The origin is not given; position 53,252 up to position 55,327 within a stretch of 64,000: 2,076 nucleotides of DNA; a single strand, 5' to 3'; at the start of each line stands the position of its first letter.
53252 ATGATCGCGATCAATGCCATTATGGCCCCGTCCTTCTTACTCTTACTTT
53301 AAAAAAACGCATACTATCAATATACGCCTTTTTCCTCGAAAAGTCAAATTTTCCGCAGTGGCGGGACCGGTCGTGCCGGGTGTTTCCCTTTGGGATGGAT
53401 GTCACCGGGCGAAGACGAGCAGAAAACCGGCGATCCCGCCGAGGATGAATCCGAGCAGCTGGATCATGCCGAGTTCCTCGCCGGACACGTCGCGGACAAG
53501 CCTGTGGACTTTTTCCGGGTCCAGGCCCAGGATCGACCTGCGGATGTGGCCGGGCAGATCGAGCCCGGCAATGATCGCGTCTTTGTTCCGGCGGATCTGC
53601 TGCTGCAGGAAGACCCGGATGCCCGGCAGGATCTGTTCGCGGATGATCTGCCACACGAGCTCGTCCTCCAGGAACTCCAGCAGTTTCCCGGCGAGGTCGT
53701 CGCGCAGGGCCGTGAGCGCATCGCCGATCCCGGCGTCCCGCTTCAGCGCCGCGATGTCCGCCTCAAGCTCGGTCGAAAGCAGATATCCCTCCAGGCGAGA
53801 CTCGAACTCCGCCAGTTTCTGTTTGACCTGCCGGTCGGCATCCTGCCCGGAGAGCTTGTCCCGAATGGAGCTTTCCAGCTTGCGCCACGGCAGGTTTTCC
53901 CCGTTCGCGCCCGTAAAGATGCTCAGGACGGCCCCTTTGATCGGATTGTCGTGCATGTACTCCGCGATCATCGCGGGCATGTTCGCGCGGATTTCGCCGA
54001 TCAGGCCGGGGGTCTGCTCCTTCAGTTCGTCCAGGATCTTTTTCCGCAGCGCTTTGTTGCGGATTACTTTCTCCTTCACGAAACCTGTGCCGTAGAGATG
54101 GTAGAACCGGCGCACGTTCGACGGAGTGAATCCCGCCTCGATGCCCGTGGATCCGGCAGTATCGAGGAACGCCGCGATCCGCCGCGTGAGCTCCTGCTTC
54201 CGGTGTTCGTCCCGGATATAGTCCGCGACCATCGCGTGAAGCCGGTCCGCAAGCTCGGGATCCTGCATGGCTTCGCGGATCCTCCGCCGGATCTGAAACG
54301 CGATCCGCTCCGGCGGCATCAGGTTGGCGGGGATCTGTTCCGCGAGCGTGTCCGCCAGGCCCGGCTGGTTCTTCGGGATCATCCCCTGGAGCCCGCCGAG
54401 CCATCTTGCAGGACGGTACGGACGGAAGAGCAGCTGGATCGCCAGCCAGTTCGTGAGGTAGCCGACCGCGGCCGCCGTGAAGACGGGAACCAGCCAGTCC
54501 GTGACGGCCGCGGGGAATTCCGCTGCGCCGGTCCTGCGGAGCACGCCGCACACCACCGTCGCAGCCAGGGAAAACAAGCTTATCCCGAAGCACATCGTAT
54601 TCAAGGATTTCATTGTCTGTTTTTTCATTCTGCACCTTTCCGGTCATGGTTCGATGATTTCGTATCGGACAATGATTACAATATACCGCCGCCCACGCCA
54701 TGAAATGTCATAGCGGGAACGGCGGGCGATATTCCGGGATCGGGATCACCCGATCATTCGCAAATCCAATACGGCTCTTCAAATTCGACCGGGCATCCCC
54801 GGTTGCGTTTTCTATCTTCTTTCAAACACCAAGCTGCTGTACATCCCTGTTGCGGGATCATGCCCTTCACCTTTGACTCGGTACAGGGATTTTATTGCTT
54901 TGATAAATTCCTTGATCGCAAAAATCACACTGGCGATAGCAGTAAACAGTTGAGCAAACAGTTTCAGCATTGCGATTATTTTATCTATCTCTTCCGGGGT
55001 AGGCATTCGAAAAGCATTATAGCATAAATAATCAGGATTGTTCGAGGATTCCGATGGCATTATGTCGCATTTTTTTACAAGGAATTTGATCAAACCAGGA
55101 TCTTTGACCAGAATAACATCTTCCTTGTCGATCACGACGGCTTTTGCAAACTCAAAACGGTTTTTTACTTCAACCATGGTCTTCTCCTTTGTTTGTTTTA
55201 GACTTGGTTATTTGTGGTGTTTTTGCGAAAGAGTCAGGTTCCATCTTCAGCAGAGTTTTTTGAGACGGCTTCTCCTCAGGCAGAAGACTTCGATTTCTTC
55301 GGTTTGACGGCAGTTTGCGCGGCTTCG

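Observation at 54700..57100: WYL-regulator cassette with two unclassifiable small paralogous proteins: candidate undescribed regulator-controlled (defence or stress) module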

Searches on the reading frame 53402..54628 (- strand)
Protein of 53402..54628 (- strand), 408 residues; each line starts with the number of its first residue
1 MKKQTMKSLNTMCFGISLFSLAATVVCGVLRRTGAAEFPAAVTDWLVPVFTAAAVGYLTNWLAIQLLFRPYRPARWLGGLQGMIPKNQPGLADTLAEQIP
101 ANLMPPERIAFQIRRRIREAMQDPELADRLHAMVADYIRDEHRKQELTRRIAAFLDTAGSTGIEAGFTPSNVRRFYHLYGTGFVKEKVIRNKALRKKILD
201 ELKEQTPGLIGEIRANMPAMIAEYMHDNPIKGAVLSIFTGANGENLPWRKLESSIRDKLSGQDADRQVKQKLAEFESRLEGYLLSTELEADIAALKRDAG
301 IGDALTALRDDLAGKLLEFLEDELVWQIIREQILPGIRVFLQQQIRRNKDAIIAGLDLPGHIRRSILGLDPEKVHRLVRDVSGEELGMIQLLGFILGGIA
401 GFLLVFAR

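Call 4: search_protein_families(library=pfam, proteins=[window:53402-54628:-], max_evalue=1)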
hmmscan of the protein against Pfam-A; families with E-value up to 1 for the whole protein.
window:53402-54628:- (408 aa): 3 families
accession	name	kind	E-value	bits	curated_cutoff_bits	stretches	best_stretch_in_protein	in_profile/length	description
PF04286.17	DUF445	-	8.5e-23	82.3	33.8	1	51-404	2-361/368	Protein of unknown function (DUF445)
PF18953.6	SAP_new25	-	0.013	15.5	26.3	1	144-158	28-42/51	SAP domain-containing new25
PF24355.1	DUF7514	-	0.24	11.7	27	0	59-108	99-148/160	Domain of unknown function (DUF7514)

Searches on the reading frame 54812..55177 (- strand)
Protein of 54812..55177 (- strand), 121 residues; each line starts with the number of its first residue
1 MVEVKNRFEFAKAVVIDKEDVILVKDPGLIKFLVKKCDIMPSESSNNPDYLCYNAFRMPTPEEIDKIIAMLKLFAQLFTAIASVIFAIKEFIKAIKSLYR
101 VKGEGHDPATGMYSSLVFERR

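Call 4: search_protein_families(library=pfam, proteins=[window:54812-55177:-], max_evalue=1)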
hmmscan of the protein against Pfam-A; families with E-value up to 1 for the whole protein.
window:54812-55177:- (121 aa): 1 family
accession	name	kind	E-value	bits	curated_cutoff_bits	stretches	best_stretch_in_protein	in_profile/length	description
PF18173.6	bacHORMA_2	-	0.14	12.5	27.3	0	7-45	76-114/166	Bacterial HORMA domain 2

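Call 5: search_protein_families(library=padloc, proteins=[window:54812-55177:-], max_evalue=1)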
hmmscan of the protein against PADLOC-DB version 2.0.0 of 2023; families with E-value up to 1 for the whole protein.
window:54812-55177:- (121 aa): 0 families

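Call 8: search_protein_families(library=ncbifam, proteins=[window:54812-55177:-], max_evalue=1)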
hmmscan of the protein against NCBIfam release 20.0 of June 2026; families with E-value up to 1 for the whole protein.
window:54812-55177:- (121 aa): 0 families

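Call 9: search_protein_families(library=phrogs, proteins=[window:54812-55177:-], max_evalue=1)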
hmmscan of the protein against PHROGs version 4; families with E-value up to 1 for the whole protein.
window:54812-55177:- (121 aa): 1 family
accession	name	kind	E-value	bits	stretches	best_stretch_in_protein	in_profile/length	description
phrog_29873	-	unknown function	0.17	13.2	1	3-30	12-39/75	-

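Call 11: find_homologous_proteins(query=window:54812-55177:-, max_evalue=0.01)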
Query window:54812-55177:- (121 aa): 2 proteins with E <= 0.01 among 4 candidates.
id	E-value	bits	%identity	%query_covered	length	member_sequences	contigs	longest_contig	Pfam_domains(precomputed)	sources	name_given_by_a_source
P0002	1.2e-70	253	98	100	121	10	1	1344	-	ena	-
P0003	7.4e-18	83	47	98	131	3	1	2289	-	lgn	-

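Call 14: find_encoding_contigs(protein=P0003, flank=10000)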
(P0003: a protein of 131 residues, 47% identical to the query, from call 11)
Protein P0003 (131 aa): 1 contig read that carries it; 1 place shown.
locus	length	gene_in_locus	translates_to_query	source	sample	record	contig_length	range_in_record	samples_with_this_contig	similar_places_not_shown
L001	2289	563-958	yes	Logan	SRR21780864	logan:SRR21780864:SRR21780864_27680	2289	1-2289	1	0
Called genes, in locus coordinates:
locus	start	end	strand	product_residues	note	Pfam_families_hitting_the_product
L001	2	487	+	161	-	?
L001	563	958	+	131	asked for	-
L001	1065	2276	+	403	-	PF04286:DUF445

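Call 21: find_encoding_contigs(protein=window:54812-55177:-, flank=10000)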
Protein window:54812-55177:- (121 aa): 22 contigs read that carry it; 6 places shown.
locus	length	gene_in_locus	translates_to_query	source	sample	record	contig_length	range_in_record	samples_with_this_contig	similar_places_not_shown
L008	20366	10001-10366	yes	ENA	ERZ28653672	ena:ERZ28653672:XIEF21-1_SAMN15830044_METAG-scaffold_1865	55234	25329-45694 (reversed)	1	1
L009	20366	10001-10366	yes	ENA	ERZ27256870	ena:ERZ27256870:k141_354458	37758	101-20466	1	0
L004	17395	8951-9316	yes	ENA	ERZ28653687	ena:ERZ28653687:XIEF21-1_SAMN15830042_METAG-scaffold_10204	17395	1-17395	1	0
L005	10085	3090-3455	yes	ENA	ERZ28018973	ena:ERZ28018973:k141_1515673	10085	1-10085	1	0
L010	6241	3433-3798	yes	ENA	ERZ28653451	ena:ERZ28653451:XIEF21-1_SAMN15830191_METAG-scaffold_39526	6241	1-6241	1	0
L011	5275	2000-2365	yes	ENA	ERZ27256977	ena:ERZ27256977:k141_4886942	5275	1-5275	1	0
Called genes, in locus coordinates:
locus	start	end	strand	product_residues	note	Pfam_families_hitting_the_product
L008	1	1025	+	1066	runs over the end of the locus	PF25596:CPSase_L_D1, PF02222:ATP-grasp, PF02786:CPSase_L_D2, PF07478:Dala_Dala_lig_C, PF02787:CPSase_L_D3, PF25596:CPSase_L_D1, PF02786:CPSase_L_D2, PF02222:ATP-grasp, +8 more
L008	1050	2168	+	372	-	PF01168:Ala_racemase_N, PF00842:Ala_racemase_C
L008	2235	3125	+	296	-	PF04055:Radical_SAM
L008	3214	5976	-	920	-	-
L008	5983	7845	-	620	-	PF02518:HATPase_c, PF00204:DNA_gyraseB, PF01751:Toprim, PF00986:DNA_gyraseB_C (weak)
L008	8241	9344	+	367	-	PF13280:WYL, PF25583:WCX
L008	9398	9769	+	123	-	-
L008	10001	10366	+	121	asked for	-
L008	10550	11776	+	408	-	PF04286:DUF445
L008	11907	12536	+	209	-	PF00117:GATase, PF07685:GATase_3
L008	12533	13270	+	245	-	PF00977:His_biosynth, PF05690:ThiG (weak)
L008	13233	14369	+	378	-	PF13685:Fe-ADH_2 (faint), PF01761:DHQ_synthase, PF24621:DHQS_C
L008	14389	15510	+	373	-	PF14520:HHH_5 (weak), PF02481:DNA_processg_A, PF17782:WHD_DprA (weak)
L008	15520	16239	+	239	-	PF18912:DZR_2, PF00156:Pribosyltran (weak)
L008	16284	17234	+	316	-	PF01039:Carboxyl_trans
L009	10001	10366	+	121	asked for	-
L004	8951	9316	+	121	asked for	-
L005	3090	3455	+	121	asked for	-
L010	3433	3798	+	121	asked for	-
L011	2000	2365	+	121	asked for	-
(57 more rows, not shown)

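Call 85: predict_structure(alignment_id=A8)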
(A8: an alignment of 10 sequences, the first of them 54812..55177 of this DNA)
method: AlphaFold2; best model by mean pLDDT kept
length: 121 residues; sequences in the alignment: 10
mean_pLDDT: 81.2   pTM: 0.36
mean pLDDT of the five models: 81.2, 77.5, 71.5, 64.7, 60.5
residues with pLDDT >= 90: 27; 70-90: 74; 50-70: 8; < 50: 12
segments of 3 or more residues with pLDDT < 50: 45-56
pLDDT, mean of each block of 10 residues (from residue 1): 84 84 85 80 50 55 86 91 93 89 88 89 77
secondary structure, 60 per line:
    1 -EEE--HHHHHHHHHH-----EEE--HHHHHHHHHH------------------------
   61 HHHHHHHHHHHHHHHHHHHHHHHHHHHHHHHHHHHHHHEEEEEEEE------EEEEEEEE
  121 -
elements in order: E2-4 H7-16 E22-24 H27-36 H61-98 E99-106 E113-120

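Call 88: fold_search(model_id=the predicted structure, library=pdb)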
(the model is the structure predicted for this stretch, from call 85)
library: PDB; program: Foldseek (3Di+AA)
matches with E <= 10: 9; with E <= 0.001: 0
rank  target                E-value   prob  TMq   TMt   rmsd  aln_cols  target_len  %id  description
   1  6sj6_Y                2.7e+00  0.16  0.17  0.30   3.7        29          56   31  Cryo-EM structure of 50S-RsfS complex from Staphylococcus aureus (released 2020-04-08)
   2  8b6g_CK               3.3e+00  0.11  0.30  0.37  17.5       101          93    9  Cryo-EM structure of succinate dehydrogenase complex (complex-II) in respiratory supercomplex of Tetrahymena thermoph (released 2023-03-29)
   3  7wzb_A                5.6e+00  0.10  0.16  0.08   8.2        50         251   14  lipopolysaccharide assembly protein LapB (open) (released 2023-03-01)
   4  4lec_B                6.4e+00  0.18  0.21  0.14   2.9        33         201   15  Human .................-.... Protein 21A (released 2013-07-17)
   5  5yzg_R                6.4e+00  0.02  0.20  0.12  12.4       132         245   16  The Cryo-EM Structure of Human Catalytic Step I Spliceosome (C complex) at 4.1 angstrom resolution (released 2018-08-08)
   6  7wzb_B                8.9e+00  0.08  0.18  0.09   8.9        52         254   15  lipopolysaccharide assembly protein LapB (open) (released 2023-03-01)
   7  2xss_A                8.9e+00  0.06  0.16  0.13   9.0        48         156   14  Crystal structure of GAFb from the human phosphodiesterase 5 (released 2011-05-18)
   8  1t2o_A                9.5e+00  0.08  0.12  0.10   4.6        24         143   12  Crystal structure of Se-SrtA, C184-Ala (released 2004-09-07)
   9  8any_A6               9.5e+00  0.07  0.16  0.24   2.2        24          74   21  Human mitochondrial ribosome in complex with LRPPRC, SLIRP, A-site, P-site, E-site tRNAs and mRNA (released 2023-08-16)

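Call 100: search_dna_similar(query=window:54812-55177:-, collection=phages, mode=protein, max_evalue=0.01, max_rows=5)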
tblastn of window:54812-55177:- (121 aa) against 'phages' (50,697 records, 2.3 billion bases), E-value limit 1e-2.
No match.
